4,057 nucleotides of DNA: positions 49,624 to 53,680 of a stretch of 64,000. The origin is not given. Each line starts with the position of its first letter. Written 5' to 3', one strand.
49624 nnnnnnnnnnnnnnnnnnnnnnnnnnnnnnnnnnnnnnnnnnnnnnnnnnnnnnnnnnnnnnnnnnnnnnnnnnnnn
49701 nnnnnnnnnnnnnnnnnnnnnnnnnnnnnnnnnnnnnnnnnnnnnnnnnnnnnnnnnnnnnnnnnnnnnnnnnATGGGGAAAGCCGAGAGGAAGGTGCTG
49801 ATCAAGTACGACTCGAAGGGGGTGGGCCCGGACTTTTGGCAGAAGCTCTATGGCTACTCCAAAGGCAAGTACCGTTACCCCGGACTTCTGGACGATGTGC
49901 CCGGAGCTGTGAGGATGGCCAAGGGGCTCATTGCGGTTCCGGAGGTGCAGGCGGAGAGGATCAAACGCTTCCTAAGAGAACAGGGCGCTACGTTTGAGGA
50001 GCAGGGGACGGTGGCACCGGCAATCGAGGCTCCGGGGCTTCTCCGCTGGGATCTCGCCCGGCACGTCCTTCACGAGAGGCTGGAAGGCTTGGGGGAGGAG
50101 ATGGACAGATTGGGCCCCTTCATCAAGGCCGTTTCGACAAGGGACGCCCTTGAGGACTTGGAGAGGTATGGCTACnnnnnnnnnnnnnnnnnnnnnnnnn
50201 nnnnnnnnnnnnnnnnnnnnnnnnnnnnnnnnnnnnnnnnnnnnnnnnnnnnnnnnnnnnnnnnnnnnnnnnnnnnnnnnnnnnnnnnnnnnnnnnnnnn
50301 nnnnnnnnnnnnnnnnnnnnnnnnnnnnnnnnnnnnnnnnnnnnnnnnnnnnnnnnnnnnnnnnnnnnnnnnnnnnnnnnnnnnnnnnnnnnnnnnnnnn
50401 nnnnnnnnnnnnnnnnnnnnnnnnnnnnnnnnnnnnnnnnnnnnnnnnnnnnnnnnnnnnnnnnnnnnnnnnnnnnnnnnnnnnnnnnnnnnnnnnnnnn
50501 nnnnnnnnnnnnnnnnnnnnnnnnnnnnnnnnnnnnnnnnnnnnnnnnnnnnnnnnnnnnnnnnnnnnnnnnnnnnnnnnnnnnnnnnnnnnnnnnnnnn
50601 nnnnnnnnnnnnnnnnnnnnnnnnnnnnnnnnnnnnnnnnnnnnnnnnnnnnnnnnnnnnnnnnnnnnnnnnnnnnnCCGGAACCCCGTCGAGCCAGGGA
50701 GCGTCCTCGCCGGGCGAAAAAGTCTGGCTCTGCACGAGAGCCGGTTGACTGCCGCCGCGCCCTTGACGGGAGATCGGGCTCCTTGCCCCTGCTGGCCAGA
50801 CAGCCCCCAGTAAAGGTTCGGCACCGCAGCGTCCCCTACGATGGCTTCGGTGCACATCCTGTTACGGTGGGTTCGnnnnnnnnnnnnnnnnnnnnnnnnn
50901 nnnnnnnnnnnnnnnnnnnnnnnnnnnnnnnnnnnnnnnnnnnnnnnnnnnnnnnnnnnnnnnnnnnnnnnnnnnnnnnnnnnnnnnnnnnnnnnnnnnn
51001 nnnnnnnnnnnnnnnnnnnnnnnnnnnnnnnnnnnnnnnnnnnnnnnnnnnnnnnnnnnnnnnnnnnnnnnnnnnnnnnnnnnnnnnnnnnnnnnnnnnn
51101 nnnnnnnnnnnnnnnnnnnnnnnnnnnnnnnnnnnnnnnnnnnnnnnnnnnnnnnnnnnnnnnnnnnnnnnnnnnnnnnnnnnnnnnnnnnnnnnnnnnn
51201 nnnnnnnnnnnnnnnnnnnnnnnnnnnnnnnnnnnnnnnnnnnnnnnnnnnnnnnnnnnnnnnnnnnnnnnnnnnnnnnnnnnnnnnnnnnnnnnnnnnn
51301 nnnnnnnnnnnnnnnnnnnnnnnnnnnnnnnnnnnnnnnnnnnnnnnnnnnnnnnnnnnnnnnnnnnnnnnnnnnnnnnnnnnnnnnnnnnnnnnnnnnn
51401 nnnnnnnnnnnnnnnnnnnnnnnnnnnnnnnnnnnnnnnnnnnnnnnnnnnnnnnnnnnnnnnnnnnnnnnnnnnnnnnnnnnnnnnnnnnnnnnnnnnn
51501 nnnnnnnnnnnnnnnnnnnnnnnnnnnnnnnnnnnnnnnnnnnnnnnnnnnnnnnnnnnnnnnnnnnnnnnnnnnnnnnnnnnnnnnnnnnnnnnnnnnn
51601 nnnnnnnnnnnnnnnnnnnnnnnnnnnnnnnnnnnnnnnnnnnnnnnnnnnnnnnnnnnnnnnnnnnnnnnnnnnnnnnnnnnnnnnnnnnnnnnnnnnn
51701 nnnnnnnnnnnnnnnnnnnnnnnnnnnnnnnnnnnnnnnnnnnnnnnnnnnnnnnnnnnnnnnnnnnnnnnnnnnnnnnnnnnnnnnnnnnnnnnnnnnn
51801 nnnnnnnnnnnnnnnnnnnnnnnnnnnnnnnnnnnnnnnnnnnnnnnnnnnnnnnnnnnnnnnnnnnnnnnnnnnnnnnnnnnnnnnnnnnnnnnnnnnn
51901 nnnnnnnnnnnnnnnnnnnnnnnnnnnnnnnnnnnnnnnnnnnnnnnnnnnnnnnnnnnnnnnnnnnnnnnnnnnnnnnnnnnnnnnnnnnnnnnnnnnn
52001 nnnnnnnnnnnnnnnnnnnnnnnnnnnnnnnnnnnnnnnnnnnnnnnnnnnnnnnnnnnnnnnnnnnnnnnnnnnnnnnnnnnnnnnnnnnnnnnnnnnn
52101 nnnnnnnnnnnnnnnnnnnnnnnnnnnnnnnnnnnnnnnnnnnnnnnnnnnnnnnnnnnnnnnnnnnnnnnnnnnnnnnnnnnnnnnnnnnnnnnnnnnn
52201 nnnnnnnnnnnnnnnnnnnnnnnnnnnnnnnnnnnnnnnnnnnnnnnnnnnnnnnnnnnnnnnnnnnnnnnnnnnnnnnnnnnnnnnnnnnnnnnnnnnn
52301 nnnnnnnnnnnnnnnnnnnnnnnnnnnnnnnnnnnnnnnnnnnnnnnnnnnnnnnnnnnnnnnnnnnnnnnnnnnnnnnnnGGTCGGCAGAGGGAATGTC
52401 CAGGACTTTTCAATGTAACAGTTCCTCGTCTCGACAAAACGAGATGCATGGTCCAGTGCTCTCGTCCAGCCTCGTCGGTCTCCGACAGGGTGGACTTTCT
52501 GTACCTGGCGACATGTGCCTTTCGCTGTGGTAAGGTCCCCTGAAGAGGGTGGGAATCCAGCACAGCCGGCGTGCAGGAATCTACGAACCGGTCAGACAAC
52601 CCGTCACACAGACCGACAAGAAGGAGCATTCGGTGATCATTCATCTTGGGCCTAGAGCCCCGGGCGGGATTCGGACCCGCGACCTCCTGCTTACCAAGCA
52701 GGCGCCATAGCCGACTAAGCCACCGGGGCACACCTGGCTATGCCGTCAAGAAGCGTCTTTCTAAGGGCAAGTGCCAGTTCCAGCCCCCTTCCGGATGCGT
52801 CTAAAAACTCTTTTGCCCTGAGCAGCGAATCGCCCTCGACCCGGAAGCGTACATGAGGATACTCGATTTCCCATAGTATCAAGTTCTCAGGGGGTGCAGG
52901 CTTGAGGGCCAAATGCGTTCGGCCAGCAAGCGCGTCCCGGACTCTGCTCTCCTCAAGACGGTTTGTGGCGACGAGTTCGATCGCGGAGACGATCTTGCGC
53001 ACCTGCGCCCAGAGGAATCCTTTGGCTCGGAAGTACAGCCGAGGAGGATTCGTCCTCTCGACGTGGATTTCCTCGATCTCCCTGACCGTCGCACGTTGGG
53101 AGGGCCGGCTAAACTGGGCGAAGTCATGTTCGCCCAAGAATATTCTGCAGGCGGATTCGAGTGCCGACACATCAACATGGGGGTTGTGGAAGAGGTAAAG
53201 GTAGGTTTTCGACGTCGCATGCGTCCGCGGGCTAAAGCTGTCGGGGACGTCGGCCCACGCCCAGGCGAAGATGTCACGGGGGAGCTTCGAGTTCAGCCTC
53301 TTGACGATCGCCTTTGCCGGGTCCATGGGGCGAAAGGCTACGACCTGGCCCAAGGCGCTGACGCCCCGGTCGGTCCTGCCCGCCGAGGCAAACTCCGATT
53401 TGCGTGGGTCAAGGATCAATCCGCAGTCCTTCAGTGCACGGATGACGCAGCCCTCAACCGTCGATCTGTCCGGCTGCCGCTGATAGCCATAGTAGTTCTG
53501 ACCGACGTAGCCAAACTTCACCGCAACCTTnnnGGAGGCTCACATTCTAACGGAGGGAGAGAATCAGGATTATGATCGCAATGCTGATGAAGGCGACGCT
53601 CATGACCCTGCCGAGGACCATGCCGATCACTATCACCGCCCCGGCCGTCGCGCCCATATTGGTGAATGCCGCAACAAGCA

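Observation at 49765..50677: PIN toxin overlapping a 137-aa uncharacterised upstream partner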

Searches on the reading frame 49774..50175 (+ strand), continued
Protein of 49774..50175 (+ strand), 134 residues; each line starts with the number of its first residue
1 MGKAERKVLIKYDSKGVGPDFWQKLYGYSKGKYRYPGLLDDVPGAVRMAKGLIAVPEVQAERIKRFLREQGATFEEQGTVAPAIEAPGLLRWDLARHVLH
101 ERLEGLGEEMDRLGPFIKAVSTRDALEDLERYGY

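Call 52: fold_search(model_id=the predicted structure, library=pdb)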
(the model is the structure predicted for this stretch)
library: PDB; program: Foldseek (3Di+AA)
matches with E <= 10: 572; with E <= 0.001: 0
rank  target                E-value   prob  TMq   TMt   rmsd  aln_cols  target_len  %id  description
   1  2rsq_MODEL_1_A        1.9e-01  0.77  0.33  0.53   5.6        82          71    7  Copper(I) loaded form of the first domain of the human copper chaperone for SOD1, CCS (released 2013-04-03)
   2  3tzz_B                2.5e-01  0.72  0.33  0.11   4.4        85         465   15  Crystal structure of a fragment containing the acyltransferase domain of Pks13 from Mycobacterium tuberculosis in the  (released 2012-08-29)
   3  5g4d                  3.0e-01  0.72  0.35  0.52   3.1        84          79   14  Crystal structure of the Cas2 in T.onnurineus (released 2016-07-27)
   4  9f4g                  3.0e-01  0.13  0.21  0.19  17.6       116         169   14  UP1 in complex with Z1373445602 (released 2024-05-08)
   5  4wk3                  3.6e-01  0.60  0.32  0.50   3.7        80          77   18  Structure of Staphyloccus aureus PstA (released 2014-11-26)
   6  1t95                  3.6e-01  0.57  0.31  0.19   5.3        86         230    9  Crystal Structure of the Shwachman-Bodian-Diamond Syndrome Protein Orthologue from Archaeoglobus fulgidus (released 2004-06-22)
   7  2av5_A                3.6e-01  0.30  0.28  0.33   6.2        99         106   10  Crystal structure of Pyrococcus furiosus Pop5, an archaeal Ribonuclease P protein (released 2006-01-24)
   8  5zyf_D                4.3e-01  0.60  0.35  0.50   4.0        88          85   11  Crystal structure of Streptococcus pyogenes type II-A Cas2 (released 2018-08-15)
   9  2qz8_A                4.3e-01  0.44  0.34  0.32   4.5        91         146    9  Crystal structure of Mycobacterium tuberculosis Leucine response regulatory protein (LrpA) (released 2007-11-06)
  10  8r7d_A                4.6e-01  0.54  0.31  0.52   5.9        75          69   16  Complex of rice blast (Magnaporthe oryzae) mutant effector protein PWL2-SNDE with the HMA domain of OsHIPP43 from rice (released 2024-01-31)
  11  2ivm_A                4.6e-01  0.41  0.34  0.32   4.7        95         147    6  Crystal structure of a transcriptional regulator (released 2007-10-09)
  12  2vbw_A                4.6e-01  0.38  0.34  0.32   4.6        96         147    6  Feast or famine regulatory protein (Rv3291c)from M. tuberculosis complexed with L-Phenylalanine (released 2007-11-06)
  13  2w29_A                4.6e-01  0.38  0.34  0.32   4.7        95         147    6  Gly102Thr mutant of Rv3291c (released 2009-11-17)
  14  8d3p_E                5.3e-01  0.44  0.34  0.43   4.4        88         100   16  Type I-C Cas4-Cas1-Cas2 complex bound to half-site integration intermediate (HSI) (released 2022-11-02)
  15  9c1c_A                5.6e-01  0.47  0.32  0.11   4.4        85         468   15  Mycobacterium tuberculosis PKS13 acyltransferase serine converted to beta-lactam form by CEC215 via SuFEx reaction (released 2025-05-21)
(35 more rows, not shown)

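Call 70: search_protein_families(library=padloc, proteins=[window:49774-50175:+], max_evalue=1)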
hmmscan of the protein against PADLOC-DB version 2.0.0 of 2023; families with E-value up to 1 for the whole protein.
window:49774-50175:+ (134 aa): 0 families

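Call 71: search_protein_families(library=phrogs, proteins=[window:49774-50175:+, P0014], max_evalue=1)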
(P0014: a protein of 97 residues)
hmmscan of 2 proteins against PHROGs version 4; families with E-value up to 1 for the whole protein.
window:49774-50175:+ (134 aa): 0 families

P0014 (97 aa): 0 families

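Call 79: search_protein_families(library=pfam, proteins=[P0010, L001:5468-5803:-, L001:5879-6094:-], max_evalue=0.1)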
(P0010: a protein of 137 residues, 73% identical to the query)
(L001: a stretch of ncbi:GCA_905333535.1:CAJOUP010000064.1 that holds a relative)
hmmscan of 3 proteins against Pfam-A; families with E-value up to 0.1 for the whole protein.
P0010 (137 aa): 2 families
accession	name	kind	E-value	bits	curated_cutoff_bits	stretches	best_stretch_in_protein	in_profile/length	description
PF04014.23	MazE_antitoxin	-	1.7e-06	28.3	24.7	1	16-53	3-41/48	Antidote-toxin recognition MazE, bacterial antitoxin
PF02381.23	MraZ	-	0.0011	19.4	23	1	14-35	7-28/72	MraZ protein, putative antitoxin-like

L001:5468-5803:- (111 aa): 2 families
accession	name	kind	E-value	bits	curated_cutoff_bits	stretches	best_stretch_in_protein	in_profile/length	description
PF10130.15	PIN_2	-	1.1e-19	71.4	22.4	1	2-103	29-127/133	PIN domain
PF01850.27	PIN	-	0.08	14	23.6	1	9-92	33-116/120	PIN domain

L001:5879-6094:- (71 aa): 1 family
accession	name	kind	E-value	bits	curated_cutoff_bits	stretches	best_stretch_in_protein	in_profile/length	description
PF10471.14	ANAPC_CDC26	-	0.081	14.2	24.5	1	45-69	9-33/74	Anaphase-promoting complex APC subunit CDC26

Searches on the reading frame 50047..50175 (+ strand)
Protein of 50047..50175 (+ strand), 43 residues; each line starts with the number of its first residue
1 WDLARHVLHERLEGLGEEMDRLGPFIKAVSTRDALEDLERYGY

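Call 80: search_solved_structures(query=A7, max_evalue=10)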
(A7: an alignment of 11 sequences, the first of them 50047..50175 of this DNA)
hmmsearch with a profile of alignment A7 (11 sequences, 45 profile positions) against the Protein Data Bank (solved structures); distinct sequences matched with E-value up to 10: 3.
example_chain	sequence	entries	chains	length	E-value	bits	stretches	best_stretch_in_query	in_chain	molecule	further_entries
6g2j_d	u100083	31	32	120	0.55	13.9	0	36-45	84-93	NADH dehydrogenase [ubiquinone] 1 subunit C2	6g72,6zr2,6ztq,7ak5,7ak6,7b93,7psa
8qae_A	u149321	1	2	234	1.2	12.8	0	4-25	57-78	sc-apCC-6-SLLA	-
2lxy_A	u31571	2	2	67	8.8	10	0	8-26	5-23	2-mercaptophenol-alpha3C | 4-mercaptophenol-alpha3C protein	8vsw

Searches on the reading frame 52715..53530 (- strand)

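Call 90: search_protein_families(library=pfam, proteins=[window:52715-53530:-], max_evalue=0.001)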
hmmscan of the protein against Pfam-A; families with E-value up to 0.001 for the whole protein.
window:52715-53530:- (271 aa): 1 family
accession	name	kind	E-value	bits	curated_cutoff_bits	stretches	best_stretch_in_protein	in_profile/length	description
PF01416.25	PseudoU_synth_1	-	3.4e-26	92.3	23.3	1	127-225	1-108/108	tRNA pseudouridine synthase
